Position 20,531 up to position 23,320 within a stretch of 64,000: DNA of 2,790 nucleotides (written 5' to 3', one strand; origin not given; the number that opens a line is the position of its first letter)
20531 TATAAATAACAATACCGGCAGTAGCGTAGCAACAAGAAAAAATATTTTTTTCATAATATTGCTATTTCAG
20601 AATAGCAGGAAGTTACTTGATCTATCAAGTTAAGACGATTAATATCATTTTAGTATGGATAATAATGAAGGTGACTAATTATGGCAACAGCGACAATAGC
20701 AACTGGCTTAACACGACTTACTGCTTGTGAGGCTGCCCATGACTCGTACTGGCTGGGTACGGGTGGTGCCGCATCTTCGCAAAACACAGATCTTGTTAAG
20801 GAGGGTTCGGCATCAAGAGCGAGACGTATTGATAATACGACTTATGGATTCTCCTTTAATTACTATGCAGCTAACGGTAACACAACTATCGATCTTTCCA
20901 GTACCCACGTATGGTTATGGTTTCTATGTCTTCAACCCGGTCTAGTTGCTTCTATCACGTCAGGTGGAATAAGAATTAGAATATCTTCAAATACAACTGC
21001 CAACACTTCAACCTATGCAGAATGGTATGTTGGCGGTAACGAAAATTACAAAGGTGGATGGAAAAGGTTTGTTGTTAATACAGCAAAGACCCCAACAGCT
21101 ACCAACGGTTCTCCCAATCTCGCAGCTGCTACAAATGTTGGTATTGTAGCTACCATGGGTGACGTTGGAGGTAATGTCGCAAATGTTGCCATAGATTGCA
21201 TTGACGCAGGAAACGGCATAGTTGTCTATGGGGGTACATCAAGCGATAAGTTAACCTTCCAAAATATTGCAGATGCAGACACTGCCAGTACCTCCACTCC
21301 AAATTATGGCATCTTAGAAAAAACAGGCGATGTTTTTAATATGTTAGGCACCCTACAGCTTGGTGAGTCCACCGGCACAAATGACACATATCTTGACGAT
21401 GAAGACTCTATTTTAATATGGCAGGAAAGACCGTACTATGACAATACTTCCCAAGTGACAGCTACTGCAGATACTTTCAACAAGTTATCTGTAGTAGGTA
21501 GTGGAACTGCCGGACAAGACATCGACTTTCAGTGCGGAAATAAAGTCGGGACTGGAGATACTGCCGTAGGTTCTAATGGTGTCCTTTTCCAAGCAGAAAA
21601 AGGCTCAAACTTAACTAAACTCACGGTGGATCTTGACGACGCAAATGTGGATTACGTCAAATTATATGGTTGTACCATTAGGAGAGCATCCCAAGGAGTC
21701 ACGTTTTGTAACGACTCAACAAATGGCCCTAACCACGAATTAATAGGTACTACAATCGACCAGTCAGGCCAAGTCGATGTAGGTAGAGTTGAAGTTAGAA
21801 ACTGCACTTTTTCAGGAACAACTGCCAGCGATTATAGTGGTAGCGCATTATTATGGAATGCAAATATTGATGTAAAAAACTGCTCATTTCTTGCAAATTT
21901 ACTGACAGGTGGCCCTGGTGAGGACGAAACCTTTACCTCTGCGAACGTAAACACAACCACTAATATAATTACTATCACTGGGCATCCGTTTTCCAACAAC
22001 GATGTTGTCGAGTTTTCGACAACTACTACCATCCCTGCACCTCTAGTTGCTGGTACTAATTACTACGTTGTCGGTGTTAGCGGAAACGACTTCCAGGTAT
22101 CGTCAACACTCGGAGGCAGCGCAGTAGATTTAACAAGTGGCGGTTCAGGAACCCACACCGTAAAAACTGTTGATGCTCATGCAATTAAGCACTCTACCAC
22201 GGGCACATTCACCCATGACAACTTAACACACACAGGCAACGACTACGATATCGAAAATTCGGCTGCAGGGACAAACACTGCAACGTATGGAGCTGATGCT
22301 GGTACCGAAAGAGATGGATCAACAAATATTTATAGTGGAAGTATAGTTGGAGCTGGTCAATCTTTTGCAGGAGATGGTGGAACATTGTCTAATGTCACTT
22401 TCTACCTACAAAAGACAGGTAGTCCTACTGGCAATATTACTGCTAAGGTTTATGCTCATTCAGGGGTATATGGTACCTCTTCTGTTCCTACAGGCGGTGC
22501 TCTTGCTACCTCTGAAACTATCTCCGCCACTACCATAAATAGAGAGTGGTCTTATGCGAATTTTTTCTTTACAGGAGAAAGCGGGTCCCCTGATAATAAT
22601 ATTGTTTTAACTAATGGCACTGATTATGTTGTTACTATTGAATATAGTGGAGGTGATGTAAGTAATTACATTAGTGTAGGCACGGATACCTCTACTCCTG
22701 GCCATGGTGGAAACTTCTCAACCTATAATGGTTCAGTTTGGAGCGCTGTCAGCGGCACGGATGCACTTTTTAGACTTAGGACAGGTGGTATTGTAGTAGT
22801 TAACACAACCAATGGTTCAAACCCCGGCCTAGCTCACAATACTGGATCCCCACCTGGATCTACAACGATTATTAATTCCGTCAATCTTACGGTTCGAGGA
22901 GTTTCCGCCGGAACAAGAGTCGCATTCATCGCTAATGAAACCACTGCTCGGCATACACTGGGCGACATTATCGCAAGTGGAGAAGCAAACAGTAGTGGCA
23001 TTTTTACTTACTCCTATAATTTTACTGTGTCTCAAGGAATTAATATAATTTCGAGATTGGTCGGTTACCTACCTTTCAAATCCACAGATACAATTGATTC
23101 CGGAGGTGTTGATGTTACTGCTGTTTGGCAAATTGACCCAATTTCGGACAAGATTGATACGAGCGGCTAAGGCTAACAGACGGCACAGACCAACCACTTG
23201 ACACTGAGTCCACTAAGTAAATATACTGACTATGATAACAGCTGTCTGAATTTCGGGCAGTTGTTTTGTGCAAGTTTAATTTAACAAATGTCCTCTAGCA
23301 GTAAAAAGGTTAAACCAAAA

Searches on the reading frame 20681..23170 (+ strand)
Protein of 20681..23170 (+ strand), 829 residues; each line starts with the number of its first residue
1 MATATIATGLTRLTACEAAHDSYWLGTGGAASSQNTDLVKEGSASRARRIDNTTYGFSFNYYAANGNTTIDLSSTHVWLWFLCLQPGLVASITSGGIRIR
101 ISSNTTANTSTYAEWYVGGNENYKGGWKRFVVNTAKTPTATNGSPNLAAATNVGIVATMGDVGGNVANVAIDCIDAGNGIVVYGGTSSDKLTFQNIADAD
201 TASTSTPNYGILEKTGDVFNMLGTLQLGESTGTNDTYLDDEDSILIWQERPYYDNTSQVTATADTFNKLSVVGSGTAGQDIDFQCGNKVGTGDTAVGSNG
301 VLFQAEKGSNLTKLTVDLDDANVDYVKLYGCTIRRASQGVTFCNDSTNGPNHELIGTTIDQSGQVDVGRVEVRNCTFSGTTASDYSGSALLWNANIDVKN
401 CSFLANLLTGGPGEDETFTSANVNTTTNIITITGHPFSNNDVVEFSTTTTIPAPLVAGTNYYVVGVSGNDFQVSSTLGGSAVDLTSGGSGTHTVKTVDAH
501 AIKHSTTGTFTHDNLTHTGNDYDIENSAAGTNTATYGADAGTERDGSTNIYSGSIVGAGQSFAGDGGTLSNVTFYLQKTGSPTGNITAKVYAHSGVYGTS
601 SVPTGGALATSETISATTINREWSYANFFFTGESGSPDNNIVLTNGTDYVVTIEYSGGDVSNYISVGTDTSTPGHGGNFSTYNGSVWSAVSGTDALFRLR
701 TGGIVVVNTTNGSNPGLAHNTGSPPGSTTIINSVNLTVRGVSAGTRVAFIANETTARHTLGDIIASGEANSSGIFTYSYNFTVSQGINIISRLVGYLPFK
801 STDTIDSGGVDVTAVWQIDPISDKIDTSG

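Call 5: search_protein_families(library=pfam, proteins=[window:20681-23170:+], max_evalue=0.01)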
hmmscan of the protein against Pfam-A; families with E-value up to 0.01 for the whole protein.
window:20681-23170:+ (829 aa): 0 families

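Call 17: search_protein_families(library=phrogs, proteins=[window:20681-23170:+], max_evalue=0.01)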
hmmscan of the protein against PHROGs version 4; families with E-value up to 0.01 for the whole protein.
window:20681-23170:+ (829 aa): 0 families

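Call 18: search_protein_families(library=ncbifam, proteins=[window:20681-23170:+], max_evalue=0.001)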
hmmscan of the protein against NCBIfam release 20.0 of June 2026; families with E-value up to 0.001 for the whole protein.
window:20681-23170:+ (829 aa): 0 families

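Call 23: find_related_loci(query=window:20681-23170:+, collection=viral_contigs, flank=8000)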
Query window:20681-23170:+ (829 aa) in viral_contigs; peptide patterns used: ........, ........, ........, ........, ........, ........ (x = any residue, [..] = any of these).
2 stretches matched a pattern, but none encodes a relative of the query by tblastn (E <= 1e-3).

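Call 24: search_dna_similar(query=window:20681-23170:+, collection=phages, mode=protein, max_evalue=0.001, max_rows=12)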
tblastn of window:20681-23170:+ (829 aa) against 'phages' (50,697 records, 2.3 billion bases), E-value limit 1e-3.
Records with a match: 5; places in all: 5; records where one place covers at least 80% of the query: 0.
Best place of each record, by identity: <60% 5.
By first word of the organism name: Rhizobium 2; Sinorhizobium 2; Virus 1.
By host as written in the record: Sinorhizobium sp. LM21 2; - 1; Rhizobium etli N731 1; Rhizobium phaseoli T3_3 1.
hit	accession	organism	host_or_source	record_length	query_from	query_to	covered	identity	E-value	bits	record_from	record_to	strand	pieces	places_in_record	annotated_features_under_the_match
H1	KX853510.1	Virus Rctr197k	enrichment culture DAMO/AAA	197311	4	403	48%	25.1%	4e-8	63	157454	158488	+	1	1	hypothetical protein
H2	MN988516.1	Rhizobium phage RHph_N28_2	Rhizobium etli N731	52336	435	504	8%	44.3%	4e-6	57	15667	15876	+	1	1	putative tail protein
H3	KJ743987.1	Sinorhizobium phage phiLM21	Sinorhizobium sp. LM21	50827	443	504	7%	50.0%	2e-6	58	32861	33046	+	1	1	tail collar domain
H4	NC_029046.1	Sinorhizobium phage phiLM21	Sinorhizobium sp. LM21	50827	443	504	7%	50.0%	2e-6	58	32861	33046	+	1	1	tail fiber protein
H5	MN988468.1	Rhizobium phage RHph_TM3_3_3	Rhizobium phaseoli T3_3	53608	435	504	8%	40.0%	6e-5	53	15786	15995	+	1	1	putative tail protein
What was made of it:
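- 20681..23170 (+): ST829: 829-aa T/G-rich protein. Residues 435-504 carry a phage tail-fibre motif. Its homologues sit next to ST1015 homologues in phage-like contigs. tblastn against phages (call 24).
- ST829 has a tail-fibre motif (call 24).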

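Call 48: search_solved_structures(query=window:20681-23170:+, max_evalue=0.1)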
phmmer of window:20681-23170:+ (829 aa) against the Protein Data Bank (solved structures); distinct sequences matched with E-value up to 0.1: 0.
